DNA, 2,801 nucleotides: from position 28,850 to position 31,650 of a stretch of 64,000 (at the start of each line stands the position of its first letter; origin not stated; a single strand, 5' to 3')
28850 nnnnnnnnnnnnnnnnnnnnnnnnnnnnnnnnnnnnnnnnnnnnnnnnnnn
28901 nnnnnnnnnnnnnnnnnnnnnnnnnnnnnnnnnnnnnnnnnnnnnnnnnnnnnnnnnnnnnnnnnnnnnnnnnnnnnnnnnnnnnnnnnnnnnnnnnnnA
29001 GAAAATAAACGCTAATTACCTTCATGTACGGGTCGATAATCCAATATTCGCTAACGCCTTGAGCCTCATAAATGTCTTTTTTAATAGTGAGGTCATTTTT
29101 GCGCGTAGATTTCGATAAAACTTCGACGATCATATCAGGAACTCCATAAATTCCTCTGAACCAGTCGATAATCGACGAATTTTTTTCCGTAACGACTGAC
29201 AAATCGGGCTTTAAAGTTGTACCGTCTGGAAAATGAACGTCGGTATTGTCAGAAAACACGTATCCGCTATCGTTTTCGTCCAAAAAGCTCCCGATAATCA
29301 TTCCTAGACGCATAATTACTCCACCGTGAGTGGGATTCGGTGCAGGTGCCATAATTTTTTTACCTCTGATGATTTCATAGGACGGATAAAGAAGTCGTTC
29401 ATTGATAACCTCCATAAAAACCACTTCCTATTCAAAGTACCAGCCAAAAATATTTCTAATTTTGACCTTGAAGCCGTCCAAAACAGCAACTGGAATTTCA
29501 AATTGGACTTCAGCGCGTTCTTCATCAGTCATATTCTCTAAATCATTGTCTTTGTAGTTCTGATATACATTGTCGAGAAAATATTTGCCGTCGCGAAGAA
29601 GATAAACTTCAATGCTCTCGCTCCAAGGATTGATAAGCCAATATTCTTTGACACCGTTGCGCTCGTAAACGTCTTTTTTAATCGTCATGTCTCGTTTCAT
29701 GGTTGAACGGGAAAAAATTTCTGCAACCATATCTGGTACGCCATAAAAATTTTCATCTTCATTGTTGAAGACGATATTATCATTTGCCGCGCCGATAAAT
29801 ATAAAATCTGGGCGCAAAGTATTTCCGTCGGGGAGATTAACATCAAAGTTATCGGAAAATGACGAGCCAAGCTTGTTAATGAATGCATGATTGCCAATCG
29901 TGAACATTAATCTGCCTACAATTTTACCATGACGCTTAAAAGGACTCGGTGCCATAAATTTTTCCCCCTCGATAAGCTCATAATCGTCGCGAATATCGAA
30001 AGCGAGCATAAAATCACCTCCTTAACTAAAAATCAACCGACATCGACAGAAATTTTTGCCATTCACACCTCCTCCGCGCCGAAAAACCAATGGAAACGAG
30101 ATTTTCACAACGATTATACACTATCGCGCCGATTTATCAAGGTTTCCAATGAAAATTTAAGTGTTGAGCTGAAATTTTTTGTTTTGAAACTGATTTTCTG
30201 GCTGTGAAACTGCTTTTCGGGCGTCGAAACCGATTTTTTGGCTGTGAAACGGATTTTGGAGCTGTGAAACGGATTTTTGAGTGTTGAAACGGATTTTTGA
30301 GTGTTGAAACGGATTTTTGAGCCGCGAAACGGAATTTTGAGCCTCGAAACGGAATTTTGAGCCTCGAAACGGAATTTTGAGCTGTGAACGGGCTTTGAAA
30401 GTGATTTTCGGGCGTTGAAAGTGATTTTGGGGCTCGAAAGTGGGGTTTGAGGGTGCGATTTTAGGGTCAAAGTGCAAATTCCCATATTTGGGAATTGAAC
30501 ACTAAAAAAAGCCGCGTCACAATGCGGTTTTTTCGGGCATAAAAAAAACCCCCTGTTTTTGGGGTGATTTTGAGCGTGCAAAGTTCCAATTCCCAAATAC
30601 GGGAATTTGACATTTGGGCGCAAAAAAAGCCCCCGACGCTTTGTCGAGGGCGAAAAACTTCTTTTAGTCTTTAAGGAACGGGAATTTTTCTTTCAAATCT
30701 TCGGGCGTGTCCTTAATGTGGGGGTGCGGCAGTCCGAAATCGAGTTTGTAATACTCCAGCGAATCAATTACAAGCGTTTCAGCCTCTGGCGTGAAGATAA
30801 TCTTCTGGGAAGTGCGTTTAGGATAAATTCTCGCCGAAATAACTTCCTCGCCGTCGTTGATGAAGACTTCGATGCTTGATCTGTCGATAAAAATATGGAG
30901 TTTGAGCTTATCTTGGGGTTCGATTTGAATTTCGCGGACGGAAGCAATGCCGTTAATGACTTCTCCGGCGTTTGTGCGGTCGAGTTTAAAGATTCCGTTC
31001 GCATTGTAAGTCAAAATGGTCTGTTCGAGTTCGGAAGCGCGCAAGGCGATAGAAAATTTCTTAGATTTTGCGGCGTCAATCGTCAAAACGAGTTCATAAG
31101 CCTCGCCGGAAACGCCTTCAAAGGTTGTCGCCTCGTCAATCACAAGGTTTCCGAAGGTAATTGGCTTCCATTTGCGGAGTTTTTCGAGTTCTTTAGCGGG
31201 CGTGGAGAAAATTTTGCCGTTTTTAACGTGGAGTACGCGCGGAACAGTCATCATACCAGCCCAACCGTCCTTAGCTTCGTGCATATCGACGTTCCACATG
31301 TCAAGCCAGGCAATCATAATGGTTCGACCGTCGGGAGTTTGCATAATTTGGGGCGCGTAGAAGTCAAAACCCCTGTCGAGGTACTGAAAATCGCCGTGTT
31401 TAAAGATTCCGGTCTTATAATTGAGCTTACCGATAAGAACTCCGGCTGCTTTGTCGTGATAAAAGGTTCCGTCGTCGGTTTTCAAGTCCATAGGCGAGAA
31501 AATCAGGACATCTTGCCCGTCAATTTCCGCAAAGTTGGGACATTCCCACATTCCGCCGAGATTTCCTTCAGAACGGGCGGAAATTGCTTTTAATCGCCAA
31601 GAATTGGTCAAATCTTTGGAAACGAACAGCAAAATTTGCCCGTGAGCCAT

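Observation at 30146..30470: Phased 20-bp tandem repeat array (~16 units) immediately upstream of the Uma2-RTX operon promoter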

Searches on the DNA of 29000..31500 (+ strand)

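Call 6: search_rna_families(source=window, start=29000, end=31500, threshold=evalue, max_evalue=10)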
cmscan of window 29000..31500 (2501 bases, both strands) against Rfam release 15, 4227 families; matches with E-value up to 10: 10.
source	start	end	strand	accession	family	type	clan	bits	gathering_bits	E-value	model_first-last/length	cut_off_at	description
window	30501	30569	-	RF02064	STnc370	Gene; sRNA;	-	24.4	54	3.2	1-71/71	no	Enterobacterial sRNA STnc370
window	30474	30535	+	RF00512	Leu_leader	Cis-reg; leader;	-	23.3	50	0.076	1-148/148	no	Leucine operon leader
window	30503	30601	-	RF00106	RNAI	Gene; antisense;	-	20.4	47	0.88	1-102/102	no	RNAI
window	30622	30683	-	RF02837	anti-hemB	Gene; sRNA;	-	18.9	49.5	0.27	1-81/81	no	Burkholderia RNA 7 (anti-hemB)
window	30504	30574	-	RF00512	Leu_leader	Cis-reg; leader;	-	18.7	50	1.2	1-148/148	no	Leucine operon leader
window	29509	29549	-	RF01304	sR5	Gene; snRNA; snoRNA; CD-box;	-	14.2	40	4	1-53/53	no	Small nucleolar RNA sR5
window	30505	30567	-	RF01394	isrK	Gene; sRNA;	-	13.7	50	8.9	1-77/77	no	isrK Hfq binding RNA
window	29492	29553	-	RF01121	sR38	Gene; snRNA; snoRNA; CD-box;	-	13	50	7.3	1-59/59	no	Small nucleolar RNA sR38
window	30377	30462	+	RF02089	CLRN1-AS1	Gene; lncRNA;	-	11.8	48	8.4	1-79/79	no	CLRN1 antisense RNA 1 conserved region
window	29523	29643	-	RF02209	WT1-AS_7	Gene; lncRNA;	-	9.8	50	8.4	1-294/294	no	WT1 antisense RNA conserved region 7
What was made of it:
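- On Structured non-coding RNA (Rfam family or CsrB-like sponge): No Rfam hit comes near its gathering score (call 6).
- No Rfam family reaches threshold (call 6).
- Tried and rejected: Rfam at E up to 10 (call 6).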

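Call 22: search_dna_similar(query=window:30010-30663:+, collection=plasmids, mode=distant, max_evalue=0.01)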
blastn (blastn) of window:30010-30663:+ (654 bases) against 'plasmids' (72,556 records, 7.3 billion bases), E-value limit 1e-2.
No match.

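Call 23: search_dna_similar(query=window:30010-30663:+, collection=phages, mode=distant, max_evalue=0.01)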
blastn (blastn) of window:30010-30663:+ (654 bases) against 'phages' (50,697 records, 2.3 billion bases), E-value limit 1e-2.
No match.
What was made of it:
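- Closest known: Plasmid iterons. Different: There are no plasmid or phage relatives (calls 22, 23).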

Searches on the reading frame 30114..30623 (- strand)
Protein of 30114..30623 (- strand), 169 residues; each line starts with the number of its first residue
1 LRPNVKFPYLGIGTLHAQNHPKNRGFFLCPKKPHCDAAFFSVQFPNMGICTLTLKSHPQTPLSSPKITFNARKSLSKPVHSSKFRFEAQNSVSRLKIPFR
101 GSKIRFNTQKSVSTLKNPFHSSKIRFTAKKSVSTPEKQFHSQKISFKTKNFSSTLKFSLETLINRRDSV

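Call 21: find_homologous_proteins(query=window:30114-30623:-, max_evalue=0.001)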
Query window:30114-30623:- (169 aa): 1 proteins with E <= 0.001 among 26 candidates.
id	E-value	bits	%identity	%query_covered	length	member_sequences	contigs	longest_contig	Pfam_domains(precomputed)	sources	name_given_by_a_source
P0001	4.7e-69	249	82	89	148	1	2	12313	-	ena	-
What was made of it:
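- Tried and rejected: Protein search with the spurious 169-aa ORF (call 21).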

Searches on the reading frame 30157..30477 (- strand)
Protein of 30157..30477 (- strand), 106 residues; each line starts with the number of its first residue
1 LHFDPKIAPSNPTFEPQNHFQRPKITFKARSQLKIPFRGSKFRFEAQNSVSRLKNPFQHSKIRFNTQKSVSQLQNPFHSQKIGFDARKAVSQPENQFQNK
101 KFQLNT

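Call 57: search_protein_representatives(protein=window:30157-30477:-)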
Query: 106 residues. Proteins with E-value up to 0.001 (for the whole library): 27; up to 1e-10: 2; up to 1e-30: 0. The best 27 are listed.
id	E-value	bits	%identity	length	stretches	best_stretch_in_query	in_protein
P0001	2.5e-20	89.1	59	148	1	15-102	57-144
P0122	9.8e-13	64.8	45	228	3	36-80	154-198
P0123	2.9e-10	56.9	36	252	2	15-88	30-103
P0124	8.5e-10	55.3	37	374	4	39-86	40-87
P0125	1.2e-09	54.9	46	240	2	55-100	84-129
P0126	8.8e-09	52.1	47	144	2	42-98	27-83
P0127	1.5e-07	48.2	57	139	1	47-102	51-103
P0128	1.4e-06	45.0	36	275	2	36-99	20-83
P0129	1.9e-06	44.6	43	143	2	54-105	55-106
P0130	5.6e-06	43.1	37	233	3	32-92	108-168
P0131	5.7e-06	43.1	36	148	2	30-88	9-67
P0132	7.6e-06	42.7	40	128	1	31-100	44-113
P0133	9.4e-06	42.4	21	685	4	30-98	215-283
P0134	1.4e-05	41.8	44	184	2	36-97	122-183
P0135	6.8e-05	39.6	37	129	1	25-97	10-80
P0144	3.4e-04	37.4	46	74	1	49-105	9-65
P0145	4.7e-04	36.9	57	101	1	52-95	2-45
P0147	9.7e-04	35.9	46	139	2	34-101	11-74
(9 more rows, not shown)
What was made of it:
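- Tried and rejected: phmmer of the array ORF against 1.84 billion representatives (call 57).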

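Call 59: find_encoding_contigs(protein=P0147, flank=3000, max_places=4)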
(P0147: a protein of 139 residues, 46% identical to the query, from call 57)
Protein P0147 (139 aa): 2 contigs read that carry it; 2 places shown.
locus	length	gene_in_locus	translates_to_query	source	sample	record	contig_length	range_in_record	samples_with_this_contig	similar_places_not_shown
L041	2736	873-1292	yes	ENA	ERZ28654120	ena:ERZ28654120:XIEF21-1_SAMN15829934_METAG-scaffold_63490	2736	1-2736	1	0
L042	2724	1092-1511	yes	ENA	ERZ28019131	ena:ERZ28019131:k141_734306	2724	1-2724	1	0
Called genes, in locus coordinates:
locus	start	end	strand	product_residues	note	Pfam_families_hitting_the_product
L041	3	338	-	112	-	?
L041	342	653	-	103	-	PF00829:Ribosomal_L21p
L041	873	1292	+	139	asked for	-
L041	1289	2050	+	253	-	PF02627:CMD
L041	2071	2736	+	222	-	?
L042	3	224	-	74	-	?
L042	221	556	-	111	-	PF04327:Peptidase_Prp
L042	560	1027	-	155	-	PF00829:Ribosomal_L21p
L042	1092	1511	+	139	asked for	-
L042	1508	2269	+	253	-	PF02627:CMD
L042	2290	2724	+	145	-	?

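Call 61: find_encoding_contigs(protein=P0145, flank=3000, max_places=4)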
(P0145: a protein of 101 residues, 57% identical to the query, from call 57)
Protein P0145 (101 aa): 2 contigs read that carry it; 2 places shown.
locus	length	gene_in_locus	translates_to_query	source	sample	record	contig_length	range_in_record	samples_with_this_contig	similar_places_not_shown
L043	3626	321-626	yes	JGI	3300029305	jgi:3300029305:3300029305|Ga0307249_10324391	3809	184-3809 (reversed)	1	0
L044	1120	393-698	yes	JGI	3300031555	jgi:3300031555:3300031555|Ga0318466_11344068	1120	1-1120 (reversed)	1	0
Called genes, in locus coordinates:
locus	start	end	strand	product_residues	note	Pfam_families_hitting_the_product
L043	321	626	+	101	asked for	-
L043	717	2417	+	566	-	PF00353:HemolysinCabind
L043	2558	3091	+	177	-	PF01510:Amidase_2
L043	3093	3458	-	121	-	-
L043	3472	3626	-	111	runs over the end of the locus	?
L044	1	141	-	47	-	?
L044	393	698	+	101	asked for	-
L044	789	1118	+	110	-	?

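Call 63: find_encoding_contigs(protein=P0144, flank=3000, max_places=4)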
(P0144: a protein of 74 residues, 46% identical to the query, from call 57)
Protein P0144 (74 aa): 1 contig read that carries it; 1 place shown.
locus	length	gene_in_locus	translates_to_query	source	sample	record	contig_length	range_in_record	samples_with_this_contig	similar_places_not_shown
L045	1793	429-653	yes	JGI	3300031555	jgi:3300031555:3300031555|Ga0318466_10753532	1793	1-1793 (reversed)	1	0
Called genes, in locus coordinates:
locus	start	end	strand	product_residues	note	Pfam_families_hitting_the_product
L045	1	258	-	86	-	?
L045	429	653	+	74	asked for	-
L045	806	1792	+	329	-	?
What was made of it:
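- On BOX/MITE-like composite interspersed repeat: Two loci come from one metagenome (L044, L045; calls 61, 63).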
